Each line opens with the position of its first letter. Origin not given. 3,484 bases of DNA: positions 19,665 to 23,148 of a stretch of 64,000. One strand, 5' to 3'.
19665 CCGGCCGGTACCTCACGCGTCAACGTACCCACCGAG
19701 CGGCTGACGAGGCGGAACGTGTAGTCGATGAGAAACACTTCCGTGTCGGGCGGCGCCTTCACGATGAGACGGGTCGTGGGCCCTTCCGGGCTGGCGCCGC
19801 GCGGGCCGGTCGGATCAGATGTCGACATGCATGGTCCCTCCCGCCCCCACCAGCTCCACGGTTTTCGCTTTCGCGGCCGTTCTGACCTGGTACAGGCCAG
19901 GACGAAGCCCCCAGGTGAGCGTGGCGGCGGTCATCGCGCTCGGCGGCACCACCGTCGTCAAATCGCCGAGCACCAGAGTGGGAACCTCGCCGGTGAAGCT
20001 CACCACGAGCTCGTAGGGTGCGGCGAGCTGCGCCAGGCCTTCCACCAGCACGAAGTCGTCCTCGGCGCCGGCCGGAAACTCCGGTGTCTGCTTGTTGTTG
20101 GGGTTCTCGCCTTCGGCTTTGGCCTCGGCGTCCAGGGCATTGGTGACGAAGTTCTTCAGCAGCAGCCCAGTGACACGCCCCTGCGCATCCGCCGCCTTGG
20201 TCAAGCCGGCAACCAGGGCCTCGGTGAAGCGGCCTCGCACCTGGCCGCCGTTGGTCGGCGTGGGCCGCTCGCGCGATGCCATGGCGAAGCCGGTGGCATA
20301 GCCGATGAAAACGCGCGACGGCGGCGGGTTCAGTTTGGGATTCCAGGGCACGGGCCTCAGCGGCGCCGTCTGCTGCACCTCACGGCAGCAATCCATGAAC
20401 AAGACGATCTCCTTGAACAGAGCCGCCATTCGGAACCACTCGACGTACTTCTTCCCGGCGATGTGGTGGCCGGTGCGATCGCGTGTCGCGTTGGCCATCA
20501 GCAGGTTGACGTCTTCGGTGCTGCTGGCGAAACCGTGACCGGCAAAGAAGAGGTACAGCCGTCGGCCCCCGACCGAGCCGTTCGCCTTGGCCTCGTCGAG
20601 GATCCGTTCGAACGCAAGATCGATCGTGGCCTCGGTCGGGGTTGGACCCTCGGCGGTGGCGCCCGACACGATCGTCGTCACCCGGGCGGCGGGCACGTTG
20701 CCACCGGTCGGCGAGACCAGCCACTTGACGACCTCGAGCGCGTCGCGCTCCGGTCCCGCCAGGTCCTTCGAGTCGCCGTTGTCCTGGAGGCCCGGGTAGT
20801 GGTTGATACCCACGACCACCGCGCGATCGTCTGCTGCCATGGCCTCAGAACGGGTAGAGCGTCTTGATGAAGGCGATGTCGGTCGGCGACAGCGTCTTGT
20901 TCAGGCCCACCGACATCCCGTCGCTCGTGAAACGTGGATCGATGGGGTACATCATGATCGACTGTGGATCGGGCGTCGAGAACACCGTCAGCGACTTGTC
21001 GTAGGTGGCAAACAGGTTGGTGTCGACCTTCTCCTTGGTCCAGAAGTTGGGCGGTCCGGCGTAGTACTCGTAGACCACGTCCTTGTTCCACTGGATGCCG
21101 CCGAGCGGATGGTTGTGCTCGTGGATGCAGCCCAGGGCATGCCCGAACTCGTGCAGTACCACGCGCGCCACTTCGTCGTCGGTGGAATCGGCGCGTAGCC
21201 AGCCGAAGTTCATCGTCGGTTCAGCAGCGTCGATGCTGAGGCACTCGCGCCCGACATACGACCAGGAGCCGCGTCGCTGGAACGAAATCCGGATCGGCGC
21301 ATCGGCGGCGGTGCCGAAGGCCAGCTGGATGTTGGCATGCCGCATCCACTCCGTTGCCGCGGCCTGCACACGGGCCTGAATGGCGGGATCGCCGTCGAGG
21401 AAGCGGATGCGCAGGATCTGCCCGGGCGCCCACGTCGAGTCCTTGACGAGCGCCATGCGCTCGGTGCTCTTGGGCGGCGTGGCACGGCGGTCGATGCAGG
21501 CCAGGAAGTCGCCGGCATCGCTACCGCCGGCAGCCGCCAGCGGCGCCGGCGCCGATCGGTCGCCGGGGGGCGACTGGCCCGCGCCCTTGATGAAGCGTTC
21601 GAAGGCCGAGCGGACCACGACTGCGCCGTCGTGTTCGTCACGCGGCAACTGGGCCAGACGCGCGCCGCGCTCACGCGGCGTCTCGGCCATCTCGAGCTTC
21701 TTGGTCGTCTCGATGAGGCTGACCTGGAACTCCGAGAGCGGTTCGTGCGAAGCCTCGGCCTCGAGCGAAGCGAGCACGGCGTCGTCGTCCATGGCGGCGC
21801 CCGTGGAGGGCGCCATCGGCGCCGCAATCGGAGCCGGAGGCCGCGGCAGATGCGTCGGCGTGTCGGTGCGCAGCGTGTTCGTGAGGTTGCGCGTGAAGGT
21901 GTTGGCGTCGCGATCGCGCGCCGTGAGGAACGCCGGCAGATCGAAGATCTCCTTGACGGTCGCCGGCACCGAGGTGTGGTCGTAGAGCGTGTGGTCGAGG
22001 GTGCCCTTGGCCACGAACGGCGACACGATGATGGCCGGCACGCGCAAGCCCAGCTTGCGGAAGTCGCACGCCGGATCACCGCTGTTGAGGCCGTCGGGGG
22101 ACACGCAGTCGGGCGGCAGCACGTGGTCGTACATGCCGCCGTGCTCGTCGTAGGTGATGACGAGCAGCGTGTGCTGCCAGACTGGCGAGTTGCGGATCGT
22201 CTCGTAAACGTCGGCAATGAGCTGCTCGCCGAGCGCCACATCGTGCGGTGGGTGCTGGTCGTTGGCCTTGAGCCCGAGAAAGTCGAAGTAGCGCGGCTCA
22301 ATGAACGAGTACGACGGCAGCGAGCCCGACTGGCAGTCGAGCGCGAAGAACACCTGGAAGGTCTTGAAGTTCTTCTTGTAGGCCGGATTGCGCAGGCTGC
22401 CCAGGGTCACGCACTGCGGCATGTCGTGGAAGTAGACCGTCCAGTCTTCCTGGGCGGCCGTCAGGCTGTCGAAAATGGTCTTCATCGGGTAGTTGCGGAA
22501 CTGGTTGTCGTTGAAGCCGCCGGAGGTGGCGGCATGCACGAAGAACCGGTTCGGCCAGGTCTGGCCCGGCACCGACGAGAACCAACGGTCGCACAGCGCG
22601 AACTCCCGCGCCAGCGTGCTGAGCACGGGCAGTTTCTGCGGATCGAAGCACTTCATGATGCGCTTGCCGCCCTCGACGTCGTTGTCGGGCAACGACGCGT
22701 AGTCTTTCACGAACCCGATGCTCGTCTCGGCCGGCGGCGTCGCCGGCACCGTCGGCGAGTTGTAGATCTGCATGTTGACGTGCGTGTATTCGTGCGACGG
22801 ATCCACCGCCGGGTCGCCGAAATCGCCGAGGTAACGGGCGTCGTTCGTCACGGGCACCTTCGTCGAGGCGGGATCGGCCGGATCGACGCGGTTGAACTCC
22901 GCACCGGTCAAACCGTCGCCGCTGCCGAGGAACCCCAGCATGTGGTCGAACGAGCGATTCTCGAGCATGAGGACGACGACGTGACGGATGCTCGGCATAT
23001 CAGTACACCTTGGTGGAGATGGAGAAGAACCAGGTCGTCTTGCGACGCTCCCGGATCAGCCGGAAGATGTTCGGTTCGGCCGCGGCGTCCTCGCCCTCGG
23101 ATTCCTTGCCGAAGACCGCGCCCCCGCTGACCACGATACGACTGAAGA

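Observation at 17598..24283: Tightly coupled operon stacking three or four different 'executioner' hydrolases with secreted and membrane partners: candidate uncharacterised conflict or cell-death system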

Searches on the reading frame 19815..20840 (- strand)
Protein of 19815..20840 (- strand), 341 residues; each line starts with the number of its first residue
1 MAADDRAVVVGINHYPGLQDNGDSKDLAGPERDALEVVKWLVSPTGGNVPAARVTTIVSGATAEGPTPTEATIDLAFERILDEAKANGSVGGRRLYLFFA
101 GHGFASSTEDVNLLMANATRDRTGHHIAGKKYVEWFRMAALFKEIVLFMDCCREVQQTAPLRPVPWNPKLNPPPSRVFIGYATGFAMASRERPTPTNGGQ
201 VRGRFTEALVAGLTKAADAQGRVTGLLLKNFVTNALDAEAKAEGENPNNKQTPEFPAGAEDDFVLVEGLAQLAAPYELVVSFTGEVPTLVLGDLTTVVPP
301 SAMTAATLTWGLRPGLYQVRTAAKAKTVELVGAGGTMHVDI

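Call 3: search_protein_families(library=pfam, proteins=[window:19815-20840:-], max_evalue=0.1)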
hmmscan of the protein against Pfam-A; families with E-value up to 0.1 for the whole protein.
window:19815-20840:- (341 aa): 1 family
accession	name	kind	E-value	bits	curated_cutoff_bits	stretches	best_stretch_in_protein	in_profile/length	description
PF00656.27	Peptidase_C14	-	6.6e-09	36.2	21.4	1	6-257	3-225/233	Caspase domain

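Call 5: search_protein_families(library=ncbifam, proteins=[window:19815-20840:-], max_evalue=0.1)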
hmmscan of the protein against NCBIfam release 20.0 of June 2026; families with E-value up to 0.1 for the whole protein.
window:19815-20840:- (341 aa): 1 family
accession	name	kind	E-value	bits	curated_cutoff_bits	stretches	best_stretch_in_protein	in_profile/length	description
NF047832.1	caspase_w_EACC1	subfamily_domain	1.3e-09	37.9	140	1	6-224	2-196/211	caspase, EACC1-associated type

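Call 6: search_protein_families(library=padloc, proteins=[window:19815-20840:-], max_evalue=0.1)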
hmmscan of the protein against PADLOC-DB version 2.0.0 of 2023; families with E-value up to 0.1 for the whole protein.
window:19815-20840:- (341 aa): 1 family
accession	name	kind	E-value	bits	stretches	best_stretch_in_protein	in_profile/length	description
PDLC02987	caspase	-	2.1e-17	61.5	1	7-264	5-156/453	-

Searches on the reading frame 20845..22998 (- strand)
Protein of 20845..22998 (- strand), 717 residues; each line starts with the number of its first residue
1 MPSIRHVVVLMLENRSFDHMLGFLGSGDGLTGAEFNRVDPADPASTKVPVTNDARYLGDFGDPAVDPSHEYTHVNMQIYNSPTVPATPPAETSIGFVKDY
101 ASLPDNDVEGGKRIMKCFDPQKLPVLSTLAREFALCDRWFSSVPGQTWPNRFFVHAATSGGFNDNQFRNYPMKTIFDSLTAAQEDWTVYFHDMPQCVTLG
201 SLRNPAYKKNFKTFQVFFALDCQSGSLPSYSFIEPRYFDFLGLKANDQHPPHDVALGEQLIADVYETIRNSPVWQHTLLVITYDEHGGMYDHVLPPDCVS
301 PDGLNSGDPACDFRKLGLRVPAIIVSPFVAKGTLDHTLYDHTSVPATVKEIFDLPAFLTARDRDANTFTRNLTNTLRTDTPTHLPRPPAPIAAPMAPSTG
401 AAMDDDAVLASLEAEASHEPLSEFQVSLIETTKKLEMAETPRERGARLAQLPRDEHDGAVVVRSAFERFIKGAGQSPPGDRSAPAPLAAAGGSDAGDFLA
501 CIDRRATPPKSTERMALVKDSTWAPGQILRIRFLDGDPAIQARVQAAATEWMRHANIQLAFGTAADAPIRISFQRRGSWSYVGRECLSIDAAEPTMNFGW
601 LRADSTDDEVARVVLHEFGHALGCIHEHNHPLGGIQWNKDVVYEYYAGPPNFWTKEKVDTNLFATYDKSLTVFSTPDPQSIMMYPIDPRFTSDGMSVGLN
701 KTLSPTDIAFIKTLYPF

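Call 3: search_protein_families(library=pfam, proteins=[window:20845-22998:-], max_evalue=0.1)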
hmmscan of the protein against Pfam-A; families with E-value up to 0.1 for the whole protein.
window:20845-22998:- (717 aa): 6 families
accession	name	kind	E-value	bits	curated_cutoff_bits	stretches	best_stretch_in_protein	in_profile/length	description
PF04185.19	Phosphoesterase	-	5e-81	273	23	1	4-355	1-356/356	Phosphoesterase family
PF01400.30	Astacin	-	1.2e-05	25.5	22.5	1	539-715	18-186/189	Astacin (Peptidase family M12A)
PF05572.19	Peptidase_M43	-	0.01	16.2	23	1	595-629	53-87/152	Pregnancy-associated plasma protein-A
PF00413.30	Peptidase_M10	-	0.023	15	24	0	605-629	103-127/159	Matrixin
PF13688.12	Reprolysin_5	-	0.029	15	27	1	601-629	132-160/196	Metallo-peptidase family M12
PF00884.28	Sulfatase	-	0.06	13.1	25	1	259-351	215-298/301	Sulfatase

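Call 5: search_protein_families(library=ncbifam, proteins=[window:20845-22998:-], max_evalue=0.1)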
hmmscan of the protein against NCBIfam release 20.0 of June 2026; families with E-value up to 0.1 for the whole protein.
window:20845-22998:- (717 aa): 4 families
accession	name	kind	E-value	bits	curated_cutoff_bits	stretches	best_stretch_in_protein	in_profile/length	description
NF050131.1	BGluronaseAbsR1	equivalog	1.4e-34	119.7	650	1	536-716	70-254/361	beta-glucuronidase AbsR1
TIGR03397.1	acid_phos_Burk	subfamily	7.4e-32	111.1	362.75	1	218-366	335-464/483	acid phosphatase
TIGR03396.1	PC_PLC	equivalog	1.4e-29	103.1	580.25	1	3-350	43-421/688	phosphocholine-specific phospholipase C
NF045530.1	LegP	equivalog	0.021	14.4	300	0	612-716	141-243/244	Dot/Icm T4SS effector Zinc-dependent metalloprotease LegP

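Call 6: search_protein_families(library=padloc, proteins=[window:20845-22998:-], max_evalue=0.1)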
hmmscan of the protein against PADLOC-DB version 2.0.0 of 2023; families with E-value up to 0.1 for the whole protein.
window:20845-22998:- (717 aa): 0 families

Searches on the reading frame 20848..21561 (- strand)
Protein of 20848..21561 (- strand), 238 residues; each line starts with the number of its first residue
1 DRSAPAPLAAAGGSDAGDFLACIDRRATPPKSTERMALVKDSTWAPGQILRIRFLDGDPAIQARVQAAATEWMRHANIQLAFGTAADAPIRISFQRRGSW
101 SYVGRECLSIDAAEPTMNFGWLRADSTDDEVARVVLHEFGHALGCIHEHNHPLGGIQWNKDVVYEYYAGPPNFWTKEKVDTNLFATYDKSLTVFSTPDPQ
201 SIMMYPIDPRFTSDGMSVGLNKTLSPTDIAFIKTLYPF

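Call 59: find_homologous_proteins(query=window:20848-21561:-, max_evalue=1e-10)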
Query window:20848-21561:- (238 aa): 2644 proteins with E <= 1e-10 among 3207 candidates; the best 120 are listed.
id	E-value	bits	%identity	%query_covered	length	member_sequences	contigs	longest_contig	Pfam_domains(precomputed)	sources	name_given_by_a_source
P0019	7.1e-93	329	64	92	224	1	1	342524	PF00413.31,PF01400.32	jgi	jgi:hypothetical protein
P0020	1.0e-89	318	61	96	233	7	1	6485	PF00413.31,PF01400.32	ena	-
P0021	1.0e-89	318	61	93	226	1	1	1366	PF01400.32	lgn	-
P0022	7.6e-89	316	60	97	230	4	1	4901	PF00413.31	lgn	-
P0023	9.0e-89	315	62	94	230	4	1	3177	PF00413.31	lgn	-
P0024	9.6e-89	315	61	92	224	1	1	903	-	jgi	-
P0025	2.5e-88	314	63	91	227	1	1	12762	-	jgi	jgi:serralysin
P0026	2.5e-88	314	62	93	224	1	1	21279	PF01400.32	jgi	jgi:Astacin (Peptidase family M12A)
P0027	3.0e-88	314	62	91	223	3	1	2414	PF01400.32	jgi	jgi:hypothetical protein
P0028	3.0e-88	314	61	93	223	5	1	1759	-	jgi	jgi:hypothetical protein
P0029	7.3e-88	312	61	91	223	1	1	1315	PF01400.32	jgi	jgi:hypothetical protein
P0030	1.4e-87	312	61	91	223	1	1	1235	-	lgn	-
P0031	3.3e-87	310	60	93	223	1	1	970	PF01400.32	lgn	-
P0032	4.2e-87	310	59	93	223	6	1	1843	PF01400.32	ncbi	-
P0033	4.2e-87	310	59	93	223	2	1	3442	-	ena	-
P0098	1.2e-76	276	57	90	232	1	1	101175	PF00413.31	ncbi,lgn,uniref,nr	ncbi:hypothetical protein SAMN05660657_04457 [Geodermatophilus amargosae]|uniref:Peptidase metallope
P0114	7.8e-75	270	59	88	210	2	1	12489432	PF01400.32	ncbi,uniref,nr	ncbi:Hypothetical protein AA314_05082 [Archangium gephyra]|uniref:Peptidase metallopeptidase domain-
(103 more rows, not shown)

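Call 60: find_encoding_contigs(protein=P0019, flank=6000, max_places=1)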
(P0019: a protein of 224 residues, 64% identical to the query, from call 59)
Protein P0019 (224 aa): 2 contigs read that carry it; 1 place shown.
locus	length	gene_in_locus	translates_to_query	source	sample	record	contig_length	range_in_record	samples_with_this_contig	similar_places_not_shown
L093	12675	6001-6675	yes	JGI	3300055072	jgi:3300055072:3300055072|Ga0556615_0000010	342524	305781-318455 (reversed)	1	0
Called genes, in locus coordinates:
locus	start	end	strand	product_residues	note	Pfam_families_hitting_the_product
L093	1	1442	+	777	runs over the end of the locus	PF01425:Amidase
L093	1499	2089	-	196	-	PF12867:DinB_2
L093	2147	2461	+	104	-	PF02515:CoA_transf_3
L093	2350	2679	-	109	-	PF07110:EthD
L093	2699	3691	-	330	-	PF00296:Bac_luciferase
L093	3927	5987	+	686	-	PF13365:Trypsin_2, PF01223:Endonuclease_NS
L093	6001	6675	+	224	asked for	PF01400:Astacin (faint), PF00413:Peptidase_M10 (faint)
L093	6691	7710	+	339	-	PF00656:Peptidase_C14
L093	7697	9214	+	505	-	-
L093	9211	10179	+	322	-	PF13472:Lipase_GDSL_2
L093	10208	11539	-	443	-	PF00296:Bac_luciferase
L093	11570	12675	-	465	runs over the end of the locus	PF01425:Amidase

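Call 61: find_encoding_contigs(protein=P0098, flank=6000, max_places=1)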
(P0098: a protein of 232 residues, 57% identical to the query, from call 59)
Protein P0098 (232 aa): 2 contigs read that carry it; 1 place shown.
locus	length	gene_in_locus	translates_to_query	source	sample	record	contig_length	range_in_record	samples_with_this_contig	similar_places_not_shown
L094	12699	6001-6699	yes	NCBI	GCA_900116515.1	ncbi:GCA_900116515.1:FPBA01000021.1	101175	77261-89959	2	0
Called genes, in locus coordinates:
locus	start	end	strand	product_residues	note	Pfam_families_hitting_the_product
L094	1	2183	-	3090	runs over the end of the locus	PF20248:DUF6603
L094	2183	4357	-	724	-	-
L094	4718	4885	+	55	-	-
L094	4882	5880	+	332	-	PF00665:rve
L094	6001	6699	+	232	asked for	PF00413:Peptidase_M10 (faint)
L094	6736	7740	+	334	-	PF00656:Peptidase_C14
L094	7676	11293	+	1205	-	PF00128:Alpha-amylase (weak)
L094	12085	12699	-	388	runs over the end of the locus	PF01527:HTH_Tnp_1, PF13384:HTH_23 (faint), PF13518:HTH_28 (weak), PF13551:HTH_29 (faint), PF13276:HTH_21, PF00665:rve, PF13683:rve_3 (weak)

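Call 62: find_encoding_contigs(protein=P0114, flank=6000, max_places=1)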
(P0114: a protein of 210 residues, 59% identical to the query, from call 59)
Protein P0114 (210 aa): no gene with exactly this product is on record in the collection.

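Call 90: search_protein_families(library=ncbifam, proteins=[L094:7676-11293:+, L093:7697-9214:+], max_evalue=0.01)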
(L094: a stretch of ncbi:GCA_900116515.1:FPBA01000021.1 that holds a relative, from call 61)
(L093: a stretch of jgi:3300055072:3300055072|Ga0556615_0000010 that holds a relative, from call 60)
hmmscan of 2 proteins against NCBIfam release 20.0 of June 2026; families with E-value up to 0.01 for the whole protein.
L094:7676-11293:+ (1205 aa): 13 families
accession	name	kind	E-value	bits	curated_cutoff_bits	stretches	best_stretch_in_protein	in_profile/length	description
TIGR02402.1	trehalose_TreZ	equivalog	1.1e-22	80.1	538.8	2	730-817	108-183/545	malto-oligosyltrehalose trehalohydrolase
TIGR02104.1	pulA_typeI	equivalog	2.5e-19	68.8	504.5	2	998-1121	421-544/605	type I pullulanase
NF003811.1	PRK05402.1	equivalog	2.2e-16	59.5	741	1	745-911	171-312/619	1,4-alpha-glucan branching protein GlgB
TIGR01515.1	branching_enzym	equivalog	9.1e-13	47.6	463.95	1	747-913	162-303/607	1,4-alpha-glucan branching enzyme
NF041321.1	Alpha-amyl_MalA_Halo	equivalog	5e-12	45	875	1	744-1148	289-626/666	alpha-amylase MalA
NF008967.0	PRK12313.1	equivalog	3.5e-11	42.2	577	1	744-911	178-320/633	1,4-alpha-glucan branching protein GlgB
TIGR02100.1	glgX_debranch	equivalog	3.8e-11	41.8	640.9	2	731-816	179-266/688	glycogen debranching protein GlgX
NF008051.0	PRK10785.1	equivalog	2.5e-09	35.9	568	1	1032-1142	454-555/607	maltodextrin glucosidase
NF011293.0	PRK14705.1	equivalog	6.3e-09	34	2376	1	749-913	778-917/1224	1,4-alpha-glucan branching enzyme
NF011294.0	PRK14706.1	equivalog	2.5e-06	26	1284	1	748-911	182-320/642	1,4-alpha-glucan branching enzyme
NF002983.0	PRK03705.1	equivalog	9e-06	24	901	0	744-818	186-265/658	glycogen debranching protein GlgX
NF051899.1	BetGalacBglAAgro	equivalog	8.9e-05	21.1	900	1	731-819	25-100/537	beta-galactosidase BglA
TIGR02456.1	treS_nterm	equivalog_domain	0.0026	16.3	678.35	0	743-818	34-99/539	maltose alpha-D-glucosyltransferase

L093:7697-9214:+ (505 aa): 0 families
